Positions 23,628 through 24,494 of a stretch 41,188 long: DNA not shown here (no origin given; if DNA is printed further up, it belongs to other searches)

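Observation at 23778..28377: Specialised NusG paralog as the terminal gene of a PilZ / M48-protease / KE-rich TPR membrane-protein operon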

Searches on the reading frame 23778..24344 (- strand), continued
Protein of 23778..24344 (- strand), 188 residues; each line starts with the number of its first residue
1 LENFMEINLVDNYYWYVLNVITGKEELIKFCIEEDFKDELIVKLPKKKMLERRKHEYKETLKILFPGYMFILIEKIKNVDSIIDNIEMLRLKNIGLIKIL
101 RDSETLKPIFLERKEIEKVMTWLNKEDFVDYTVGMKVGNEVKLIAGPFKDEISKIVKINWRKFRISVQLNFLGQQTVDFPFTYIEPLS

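Call 32: search_protein_families(library=ncbifam, proteins=[P0005, P0009, P0010, P0011, P0012, P0013, P0014, P0015, P0016, P0007], max_evalue=0.001)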
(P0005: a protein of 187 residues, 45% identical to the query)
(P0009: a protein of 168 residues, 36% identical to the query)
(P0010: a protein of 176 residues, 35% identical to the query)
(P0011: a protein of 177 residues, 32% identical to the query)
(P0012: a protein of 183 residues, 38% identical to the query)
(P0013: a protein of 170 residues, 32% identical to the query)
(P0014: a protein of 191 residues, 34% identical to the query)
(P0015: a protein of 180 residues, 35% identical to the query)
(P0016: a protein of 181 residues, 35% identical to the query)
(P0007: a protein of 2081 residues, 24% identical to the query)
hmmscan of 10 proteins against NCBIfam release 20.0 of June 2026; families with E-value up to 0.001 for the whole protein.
P0005 (187 aa): 5 families
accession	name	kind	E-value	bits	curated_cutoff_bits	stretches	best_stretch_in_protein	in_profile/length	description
NF033641.1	antiterm_LoaP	exception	1.4e-30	106.6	125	1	12-184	1-165/166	antiterminator LoaP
TIGR00922.1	nusG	equivalog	1.9e-16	60.4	135.7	1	12-186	1-172/172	transcription termination/antitermination protein NusG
NF033644.1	antiterm_UpxY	subfamily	1.3e-09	38.3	100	1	12-168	1-148/164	UpxY family transcription antiterminator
TIGR01956.2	NusG_myco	equivalog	4.7e-07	29.6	150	1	46-182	130-235/239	transcription termination/antitermination protein NusG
TIGR00405.1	KOW_elon_Spt5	equivalog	3.7e-05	23.7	69.95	1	94-167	63-120/145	transcription elongation factor Spt5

P0009 (168 aa): 6 families
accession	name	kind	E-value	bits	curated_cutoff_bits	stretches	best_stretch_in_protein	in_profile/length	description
NF033641.1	antiterm_LoaP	exception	1.7e-53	181.2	125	1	10-168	1-161/166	antiterminator LoaP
TIGR00922.1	nusG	equivalog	1.1e-17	64.4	135.7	1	10-166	1-164/172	transcription termination/antitermination protein NusG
NF033644.1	antiterm_UpxY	subfamily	3.3e-14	53.2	100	1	10-158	1-151/164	UpxY family transcription antiterminator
TIGR01956.2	NusG_myco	equivalog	1.1e-09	38.3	150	1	121-166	186-231/239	transcription termination/antitermination protein NusG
TIGR01955.1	RfaH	equivalog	1e-08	35.3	144.5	1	10-162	1-149/159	transcription/translation regulatory transformer protein RfaH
NF006534.0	PRK09014.1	equivalog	3.6e-06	27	124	1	8-156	2-144/162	transcription/translation regulatory transformer protein RfaH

P0010 (176 aa): 6 families
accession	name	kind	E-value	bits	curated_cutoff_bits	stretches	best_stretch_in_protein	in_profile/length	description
NF033641.1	antiterm_LoaP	exception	2.6e-44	151.3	125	1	8-171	1-166/166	antiterminator LoaP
TIGR00922.1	nusG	equivalog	8.3e-24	84.3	135.7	1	8-172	1-172/172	transcription termination/antitermination protein NusG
NF033644.1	antiterm_UpxY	subfamily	4.6e-14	52.7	100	1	8-155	1-150/164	UpxY family transcription antiterminator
TIGR01956.2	NusG_myco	equivalog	2.5e-10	40.4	150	1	110-171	177-238/239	transcription termination/antitermination protein NusG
TIGR01955.1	RfaH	equivalog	4.9e-10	39.6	144.5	1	8-164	1-153/159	transcription/translation regulatory transformer protein RfaH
TIGR00405.1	KOW_elon_Spt5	equivalog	1.9e-05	24.7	69.95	1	100-153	71-121/145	transcription elongation factor Spt5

P0011 (177 aa): 7 families
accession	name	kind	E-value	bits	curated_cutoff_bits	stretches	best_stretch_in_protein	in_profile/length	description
NF033641.1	antiterm_LoaP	exception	2e-58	197.2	125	1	3-174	1-165/166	antiterminator LoaP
NF033644.1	antiterm_UpxY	subfamily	5.3e-19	68.8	100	1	3-164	1-157/164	UpxY family transcription antiterminator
TIGR00922.1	nusG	equivalog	4.3e-16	59.2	135.7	1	3-174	1-170/172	transcription termination/antitermination protein NusG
TIGR01955.1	RfaH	equivalog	7.4e-09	35.8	144.5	1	3-168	1-153/159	transcription/translation regulatory transformer protein RfaH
NF006534.0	PRK09014.1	equivalog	2.9e-08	33.8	124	1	2-164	3-150/162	transcription/translation regulatory transformer protein RfaH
TIGR01956.2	NusG_myco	equivalog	2.8e-07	30.4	150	1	48-173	81-236/239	transcription termination/antitermination protein NusG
TIGR00405.1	KOW_elon_Spt5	equivalog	3e-06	27.3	69.95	1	55-170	38-132/145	transcription elongation factor Spt5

P0012 (183 aa): 6 families
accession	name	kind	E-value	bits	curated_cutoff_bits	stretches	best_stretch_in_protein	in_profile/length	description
NF033641.1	antiterm_LoaP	exception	1.2e-38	132.8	125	1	13-179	1-161/166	antiterminator LoaP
TIGR00922.1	nusG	equivalog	2.2e-16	60.2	135.7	1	13-178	1-165/172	transcription termination/antitermination protein NusG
NF033644.1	antiterm_UpxY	subfamily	9.8e-12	45.2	100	1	13-170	1-152/164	UpxY family transcription antiterminator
TIGR01956.2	NusG_myco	equivalog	8.8e-10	38.6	150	1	126-177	180-231/239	transcription termination/antitermination protein NusG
TIGR01955.1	RfaH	equivalog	4.8e-05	23.4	144.5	1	13-170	1-146/159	transcription/translation regulatory transformer protein RfaH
TIGR00405.1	KOW_elon_Spt5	equivalog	0.00011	22.3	69.95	1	120-167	78-122/145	transcription elongation factor Spt5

P0013 (170 aa): 7 families
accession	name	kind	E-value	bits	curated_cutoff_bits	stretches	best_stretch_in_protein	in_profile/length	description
NF033641.1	antiterm_LoaP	exception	1.7e-53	181.1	125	1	5-169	1-166/166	antiterminator LoaP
TIGR00922.1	nusG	equivalog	1e-27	97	135.7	1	5-169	1-171/172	transcription termination/antitermination protein NusG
NF033644.1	antiterm_UpxY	subfamily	4.1e-20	72.4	100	1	5-144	1-142/164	UpxY family transcription antiterminator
TIGR01956.2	NusG_myco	equivalog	3.4e-14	53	150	2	116-169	185-238/239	transcription termination/antitermination protein NusG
TIGR01955.1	RfaH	equivalog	2.3e-12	47.2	144.5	1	5-162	1-153/159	transcription/translation regulatory transformer protein RfaH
NF006534.0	PRK09014.1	equivalog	2.9e-07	30.5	124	1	2-134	1-127/162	transcription/translation regulatory transformer protein RfaH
TIGR01080.1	rplX_A_E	equivalog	0.00086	19.7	47.65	0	120-156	45-81/116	50S ribosomal protein L24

P0014 (191 aa): 5 families
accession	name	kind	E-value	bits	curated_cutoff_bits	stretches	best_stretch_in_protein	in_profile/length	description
NF033641.1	antiterm_LoaP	exception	6.5e-39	133.7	125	1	16-187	1-165/166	antiterminator LoaP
TIGR00922.1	nusG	equivalog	7e-09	35.7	135.7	1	16-184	1-167/172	transcription termination/antitermination protein NusG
NF033644.1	antiterm_UpxY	subfamily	9.7e-08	32.2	100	1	16-169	1-147/164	UpxY family transcription antiterminator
TIGR01955.1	RfaH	equivalog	2.9e-06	27.4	144.5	1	16-165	1-138/159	transcription/translation regulatory transformer protein RfaH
TIGR01956.2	NusG_myco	equivalog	7.8e-06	25.7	150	0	126-187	176-237/239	transcription termination/antitermination protein NusG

P0015 (180 aa): 6 families
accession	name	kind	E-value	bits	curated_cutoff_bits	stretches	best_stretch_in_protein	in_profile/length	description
NF033641.1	antiterm_LoaP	exception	1.1e-56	191.5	125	1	4-167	1-165/166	antiterminator LoaP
TIGR00922.1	nusG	equivalog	1.8e-25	89.8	135.7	1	4-167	1-170/172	transcription termination/antitermination protein NusG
NF033644.1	antiterm_UpxY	subfamily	1.9e-18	67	100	1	4-151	1-149/164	UpxY family transcription antiterminator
TIGR01955.1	RfaH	equivalog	4.5e-09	36.5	144.5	1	4-152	1-144/159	transcription/translation regulatory transformer protein RfaH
NF006534.0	PRK09014.1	equivalog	2.6e-08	33.9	124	1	1-146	1-140/162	transcription/translation regulatory transformer protein RfaH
TIGR01956.2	NusG_myco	equivalog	1.5e-06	28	150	0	61-162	135-232/239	transcription termination/antitermination protein NusG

P0016 (181 aa): 7 families
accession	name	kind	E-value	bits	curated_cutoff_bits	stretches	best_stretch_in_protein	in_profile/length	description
NF033641.1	antiterm_LoaP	exception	5.3e-40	137.2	125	1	4-177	1-165/166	antiterminator LoaP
NF033644.1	antiterm_UpxY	subfamily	8.1e-19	68.2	100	1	4-164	1-152/164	UpxY family transcription antiterminator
TIGR00922.1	nusG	equivalog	3.7e-16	59.4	135.7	1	4-171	1-164/172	transcription termination/antitermination protein NusG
TIGR01956.2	NusG_myco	equivalog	6.9e-10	38.9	150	1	73-176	146-236/239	transcription termination/antitermination protein NusG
TIGR01955.1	RfaH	equivalog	1.4e-09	38.2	144.5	1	4-171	1-153/159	transcription/translation regulatory transformer protein RfaH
NF006534.0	PRK09014.1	equivalog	3.8e-07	30.1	124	1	1-162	1-145/162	transcription/translation regulatory transformer protein RfaH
TIGR00405.1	KOW_elon_Spt5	equivalog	1e-05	25.5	69.95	1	124-171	85-132/145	transcription elongation factor Spt5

P0007 (2081 aa): 3 families
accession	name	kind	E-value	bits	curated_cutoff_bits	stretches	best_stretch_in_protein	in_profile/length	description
NF045666.1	DVU1553_fam_AMP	equivalog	7.4e-18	64.7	300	0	96-128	289-321/331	DVU_1553 family AMP-dependent CoA ligase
NF008928.0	PRK12285.1-5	equivalog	9.2e-15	54.1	891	0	1586-1619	167-200/530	tryptophan--tRNA ligase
TIGR03460.1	crt_membr_arch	equivalog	1.4e-08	34.9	154.7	0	504-549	186-231/248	bisanhydrobacterioruberin hydratase CruF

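Call 40: find_encoding_contigs(protein=P0005, flank=10000, max_places=4)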
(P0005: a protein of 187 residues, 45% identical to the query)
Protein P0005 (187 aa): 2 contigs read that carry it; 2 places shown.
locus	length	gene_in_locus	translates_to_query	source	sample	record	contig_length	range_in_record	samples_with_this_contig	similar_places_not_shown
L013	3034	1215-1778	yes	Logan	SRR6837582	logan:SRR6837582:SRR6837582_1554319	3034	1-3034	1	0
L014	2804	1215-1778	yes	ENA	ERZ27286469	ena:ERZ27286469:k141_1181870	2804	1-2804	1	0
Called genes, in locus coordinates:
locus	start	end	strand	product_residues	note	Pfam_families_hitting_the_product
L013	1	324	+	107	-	?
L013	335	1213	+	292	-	PF13174:TPR_6 (faint)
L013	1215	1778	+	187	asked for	PF02357:NusG (weak), PF00467:KOW (weak)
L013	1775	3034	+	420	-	?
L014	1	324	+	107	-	?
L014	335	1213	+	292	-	PF13174:TPR_6 (faint)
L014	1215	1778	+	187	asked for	PF02357:NusG (weak), PF00467:KOW (weak)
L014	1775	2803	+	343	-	?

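Call 47: search_protein_families(library=ncbifam, alignment_id=A2, max_evalue=1e-30)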
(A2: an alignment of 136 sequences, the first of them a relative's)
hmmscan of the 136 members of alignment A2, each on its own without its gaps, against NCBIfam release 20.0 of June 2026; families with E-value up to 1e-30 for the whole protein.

A. member 1, P0001 (184 aa): 0 families

B. families by the number of members that match (of 136 scanned): 3 families
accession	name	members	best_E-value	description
NF033641.1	antiterm_LoaP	117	3.1e-63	antiterminator LoaP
TIGR00922.1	nusG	14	1.5e-59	transcription termination/antitermination protein NusG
TIGR01956.2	NusG_myco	2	4.7e-40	transcription termination/antitermination protein NusG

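Call 51: search_protein_families(library=ncbifam, proteins=[P0083, P0092, P0034, P0148, P0029, P0066, P0086, P0004, P0003], max_evalue=0.00001)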
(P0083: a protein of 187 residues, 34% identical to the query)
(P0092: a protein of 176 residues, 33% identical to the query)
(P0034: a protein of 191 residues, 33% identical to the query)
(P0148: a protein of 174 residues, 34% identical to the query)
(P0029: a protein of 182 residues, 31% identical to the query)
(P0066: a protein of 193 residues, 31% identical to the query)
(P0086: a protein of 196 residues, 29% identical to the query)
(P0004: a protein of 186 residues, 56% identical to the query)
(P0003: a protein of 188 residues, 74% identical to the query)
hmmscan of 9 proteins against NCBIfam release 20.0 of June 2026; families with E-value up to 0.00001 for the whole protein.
P0083 (187 aa): 6 families
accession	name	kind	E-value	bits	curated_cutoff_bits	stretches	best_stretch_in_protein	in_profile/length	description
TIGR00922.1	nusG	equivalog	3.1e-44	150.8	135.7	1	8-185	1-170/172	transcription termination/antitermination protein NusG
NF033641.1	antiterm_LoaP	exception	7e-23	81.6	125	1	8-180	1-160/166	antiterminator LoaP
TIGR01956.2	NusG_myco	equivalog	1.7e-17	63.8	150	1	46-185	69-237/239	transcription termination/antitermination protein NusG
NF033644.1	antiterm_UpxY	subfamily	1.4e-14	54.4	100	1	8-174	1-152/164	UpxY family transcription antiterminator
TIGR01955.1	RfaH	equivalog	1.2e-08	35.1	144.5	1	31-181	15-155/159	transcription/translation regulatory transformer protein RfaH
NF006534.0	PRK09014.1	equivalog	7.6e-06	25.9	124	0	32-151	19-127/162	transcription/translation regulatory transformer protein RfaH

P0092 (176 aa): 7 families
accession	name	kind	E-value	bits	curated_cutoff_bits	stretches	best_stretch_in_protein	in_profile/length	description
TIGR00922.1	nusG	equivalog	4.5e-58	195.9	135.7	1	5-173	1-171/172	transcription termination/antitermination protein NusG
TIGR01956.2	NusG_myco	equivalog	4.8e-35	121.3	150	2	45-172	70-237/239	transcription termination/antitermination protein NusG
NF033641.1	antiterm_LoaP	exception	4e-28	98.6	125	1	5-170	1-163/166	antiterminator LoaP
TIGR01955.1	RfaH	equivalog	1.2e-23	83.8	144.5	1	5-172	1-159/159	transcription/translation regulatory transformer protein RfaH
NF006534.0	PRK09014.1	equivalog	5.6e-18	65.4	124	1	4-172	3-160/162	transcription/translation regulatory transformer protein RfaH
NF033644.1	antiterm_UpxY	subfamily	7.3e-18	65.1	100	1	5-159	1-150/164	UpxY family transcription antiterminator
TIGR00405.1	KOW_elon_Spt5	equivalog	7.6e-07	29.2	69.95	0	60-171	36-137/145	transcription elongation factor Spt5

P0034 (191 aa): 6 families
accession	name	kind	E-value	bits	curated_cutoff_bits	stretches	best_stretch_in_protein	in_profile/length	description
TIGR00922.1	nusG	equivalog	1.6e-49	168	135.7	1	8-185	1-172/172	transcription termination/antitermination protein NusG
NF033641.1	antiterm_LoaP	exception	4.7e-28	98.4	125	1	8-182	1-164/166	antiterminator LoaP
TIGR01956.2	NusG_myco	equivalog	7.7e-25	87.9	150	1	47-184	70-238/239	transcription termination/antitermination protein NusG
NF033644.1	antiterm_UpxY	subfamily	1.9e-18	67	100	1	8-167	1-149/164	UpxY family transcription antiterminator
TIGR01955.1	RfaH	equivalog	5.9e-10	39.4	144.5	1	8-182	1-158/159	transcription/translation regulatory transformer protein RfaH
NF006534.0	PRK09014.1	equivalog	2.3e-08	34.1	124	1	7-181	3-158/162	transcription/translation regulatory transformer protein RfaH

P0148 (174 aa): 6 families
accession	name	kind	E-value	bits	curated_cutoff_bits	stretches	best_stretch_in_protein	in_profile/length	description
TIGR00922.1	nusG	equivalog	3.9e-41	140.7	135.7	1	6-169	1-172/172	transcription termination/antitermination protein NusG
NF033641.1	antiterm_LoaP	exception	5.2e-29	101.5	125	1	6-167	1-165/166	antiterminator LoaP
TIGR01956.2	NusG_myco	equivalog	5.2e-26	91.7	150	2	113-168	183-238/239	transcription termination/antitermination protein NusG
TIGR01955.1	RfaH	equivalog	3e-14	53.3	144.5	1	6-166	1-158/159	transcription/translation regulatory transformer protein RfaH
NF033644.1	antiterm_UpxY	subfamily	1.1e-13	51.6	100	1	6-152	1-150/164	UpxY family transcription antiterminator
NF006534.0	PRK09014.1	equivalog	9.5e-10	38.6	124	1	4-168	2-161/162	transcription/translation regulatory transformer protein RfaH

P0029 (182 aa): 6 families
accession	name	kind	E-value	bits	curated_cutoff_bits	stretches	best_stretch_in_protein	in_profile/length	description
TIGR00922.1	nusG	equivalog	7.9e-38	130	135.7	1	14-178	1-172/172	transcription termination/antitermination protein NusG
NF033641.1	antiterm_LoaP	exception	1.4e-24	87.1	125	1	14-173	1-162/166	antiterminator LoaP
TIGR01956.2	NusG_myco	equivalog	1.2e-18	67.6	150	1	107-178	175-239/239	transcription termination/antitermination protein NusG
NF033644.1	antiterm_UpxY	subfamily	2.9e-17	63.1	100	1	14-170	1-159/164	UpxY family transcription antiterminator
TIGR01955.1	RfaH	equivalog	2.8e-11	43.7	144.5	1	14-172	1-155/159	transcription/translation regulatory transformer protein RfaH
NF006534.0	PRK09014.1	equivalog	1.9e-07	31.2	124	1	12-162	2-146/162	transcription/translation regulatory transformer protein RfaH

P0066 (193 aa): 6 families
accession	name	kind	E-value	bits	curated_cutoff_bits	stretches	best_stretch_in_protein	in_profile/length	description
TIGR00922.1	nusG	equivalog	1.5e-59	200.7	135.7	1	19-188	1-170/172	transcription termination/antitermination protein NusG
NF033641.1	antiterm_LoaP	exception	3.5e-29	102.1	125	1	19-183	1-160/166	antiterminator LoaP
TIGR01956.2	NusG_myco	equivalog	6e-26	91.5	150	2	131-187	180-236/239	transcription termination/antitermination protein NusG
NF033644.1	antiterm_UpxY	subfamily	9.5e-18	64.7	100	1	19-173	1-150/164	UpxY family transcription antiterminator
TIGR01955.1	RfaH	equivalog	5.7e-12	45.9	144.5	1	50-183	23-154/159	transcription/translation regulatory transformer protein RfaH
NF006534.0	PRK09014.1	equivalog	4.8e-09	36.3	124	1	49-174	25-146/162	transcription/translation regulatory transformer protein RfaH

P0086 (196 aa): 6 families
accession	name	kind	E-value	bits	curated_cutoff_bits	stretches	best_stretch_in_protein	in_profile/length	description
TIGR00922.1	nusG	equivalog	6.6e-46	156.3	135.7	1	23-195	1-171/172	transcription termination/antitermination protein NusG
TIGR01956.2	NusG_myco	equivalog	9.8e-28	97.4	150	2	69-195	77-238/239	transcription termination/antitermination protein NusG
NF033641.1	antiterm_LoaP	exception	5.3e-26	91.7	125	1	23-190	1-161/166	antiterminator LoaP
NF033644.1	antiterm_UpxY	subfamily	3.3e-15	56.5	100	1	23-178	1-149/164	UpxY family transcription antiterminator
TIGR01955.1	RfaH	equivalog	7.2e-15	55.3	144.5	1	23-189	1-154/159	transcription/translation regulatory transformer protein RfaH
NF006534.0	PRK09014.1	equivalog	1.8e-11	44.2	124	1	22-192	3-158/162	transcription/translation regulatory transformer protein RfaH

P0004 (186 aa): 4 families
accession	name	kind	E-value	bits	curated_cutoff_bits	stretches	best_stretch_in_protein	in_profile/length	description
NF033641.1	antiterm_LoaP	exception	3.2e-34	118.5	125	1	14-176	1-157/166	antiterminator LoaP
TIGR00922.1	nusG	equivalog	3.8e-16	59.4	135.7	1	14-186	1-172/172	transcription termination/antitermination protein NusG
NF033644.1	antiterm_UpxY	subfamily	1.9e-12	47.5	100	1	14-179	1-160/164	UpxY family transcription antiterminator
TIGR01956.2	NusG_myco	equivalog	1.3e-08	34.7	150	0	117-185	175-238/239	transcription termination/antitermination protein NusG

P0003 (188 aa): 5 families
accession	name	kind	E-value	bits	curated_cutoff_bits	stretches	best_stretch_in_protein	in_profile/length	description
NF033641.1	antiterm_LoaP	exception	1.7e-29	103.1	125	1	12-175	1-158/166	antiterminator LoaP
TIGR00922.1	nusG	equivalog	2.9e-16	59.8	135.7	1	12-182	1-170/172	transcription termination/antitermination protein NusG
NF033644.1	antiterm_UpxY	subfamily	1.1e-12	48.2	100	1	12-170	1-152/164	UpxY family transcription antiterminator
TIGR01956.2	NusG_myco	equivalog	7.5e-09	35.5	150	0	42-182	66-237/239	transcription termination/antitermination protein NusG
TIGR01955.1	RfaH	equivalog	1e-06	28.8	144.5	1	12-173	1-149/159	transcription/translation regulatory transformer protein RfaH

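Call 52: predict_structure(alignment_id=A2)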
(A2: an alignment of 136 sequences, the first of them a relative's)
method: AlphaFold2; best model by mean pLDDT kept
length: 184 residues; sequences in the alignment: 136
mean_pLDDT: 94.9   pTM: 0.85
mean pLDDT of the five models: 94.9, 93.9, 92.6, 91.4, 91.1
residues with pLDDT >= 90: 173; 70-90: 10; 50-70: 1; < 50: 0
segments of 3 or more residues with pLDDT < 50: none
pLDDT, mean of each block of 10 residues (from residue 1): 88 98 97 97 96 96 97 97 95 96 96 94 96 93 93 95 91 95 90
secondary structure, 60 per line:
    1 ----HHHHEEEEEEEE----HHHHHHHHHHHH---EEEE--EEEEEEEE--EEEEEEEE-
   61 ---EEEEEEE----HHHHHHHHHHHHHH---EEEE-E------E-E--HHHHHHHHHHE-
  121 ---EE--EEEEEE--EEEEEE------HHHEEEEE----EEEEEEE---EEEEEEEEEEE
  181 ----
elements in order: H5-8 E9-16 H21-32 E36-39 E42-49 E52-59 E64-70 H75-88 E92-95 H109-118 E128-133 E136-141 E151-155 E160-166 E170-180
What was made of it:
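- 23778..24332 (-): Specialised NusG paralog (184 aa; NGN + beta-barrel KOW), LoaP-like but divergent. An alternative TTG start lies at 24344. AF2 pLDDT 94.9 (call 52).
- On NusG/Spt5 superfamily: The AF2 model has a five-stranded barrel at residues 128-180 with pLDDT above 90 (call 52).
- On RfaH (TIGR01955 / NF006534): The CTD is predicted as a beta-barrel (call 52), although AF2 cannot exclude fold switching. ops was not tested.
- AF2 model with pLDDT 94.9 and pTM 0.85, with a beta-barrel KOW (call 52).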

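Call 55: fold_search(model_id=the predicted structure, library=pdb)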
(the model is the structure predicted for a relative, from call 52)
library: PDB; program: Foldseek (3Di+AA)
matches with E <= 10: 1143; with E <= 0.001: 27
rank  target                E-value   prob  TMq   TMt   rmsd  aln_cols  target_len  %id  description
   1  8f5g_A                1.2e-15  1.00  0.76  0.82   3.4       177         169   30  NusG-RNA complex (released 2023-11-22)
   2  8f5g_C                2.6e-15  1.00  0.75  0.78   3.4       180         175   29  NusG-RNA complex (released 2023-11-22)
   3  8f5g_B                2.4e-13  1.00  0.65  0.81   3.8       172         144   29  NusG-RNA complex (released 2023-11-22)
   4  9a56_B                1.1e-07  1.00  0.46  0.48  16.6       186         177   20  Integrative model of RPOB-NUSG by crosslinking MS and deep learning (released 2024-09-18)
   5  6tqn_G                2.6e-06  1.00  0.49  0.50  13.4       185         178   19  rrn anti-termination complex without S4 (released 2020-08-05)
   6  6gov_G                7.0e-06  1.00  0.46  0.49  16.6       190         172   19  Structure of THE RNA POLYMERASE LAMBDA-BASED ANTITERMINATION COMPLEX (released 2019-02-13)
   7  8syi_G                1.3e-05  1.00  0.46  0.67   3.4       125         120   18  Cyanobacterial RNAP-EC (released 2023-07-05)
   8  2lq8_MODEL_1_A        3.0e-05  1.00  0.53  0.55   6.3       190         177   17  Domain interaction in Thermotoga maritima NusG (released 2013-01-23)
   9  5ond_A                4.6e-05  1.00  0.37  0.49   4.8       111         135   15  RfaH from Escherichia coli in complex with ops DNA (released 2018-06-06)
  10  8pfg_P                6.5e-05  1.00  0.41  0.54   4.1       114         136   14  autoinhibited RfaH bound to E. coli transcription complex paused at ops site (encounter complex), not fully complement (released 2024-04-24)
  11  5ond_B                7.8e-05  1.00  0.38  0.50   4.5       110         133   15  RfaH from Escherichia coli in complex with ops DNA (released 2018-06-06)
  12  2oug_A                8.2e-05  1.00  0.41  0.51   3.2       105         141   14  Crystal structure of the RfaH transcription factor at 2.1A resolution (released 2007-05-01)
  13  6x7k_AB               8.2e-05  1.00  0.43  0.49  13.1       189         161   14  Cryo-EM structure of an Escherichia coli coupled transcription-translation complex B3 (TTC-B3) containing an mRNA wit (released 2020-09-02)
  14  1nz8_MODEL_1_A        9.3e-05  1.00  0.38  0.55   4.7       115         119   24  Solution Structure of the N-utilization substance G (NusG) N-terminal (NGN) domain from Thermus thermophilus (released 2004-04-06)
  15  8e74_Z                1.3e-04  1.00  0.45  0.66   3.2       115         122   19  Mycobacterium tuberculosis RNAP paused elongation complex with NusG transcription factor (released 2023-03-22)
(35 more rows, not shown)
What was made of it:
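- On NusG/Spt5 superfamily: The AF2 model shows an alpha/beta NGN fold that matches NusG/RfaH NGN domains (calls 52, 55).
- On LoaP (NF033641): The model superposes on LoaP-RNA complex 8f5g over both domains with TM 0.76-0.82 (call 55).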
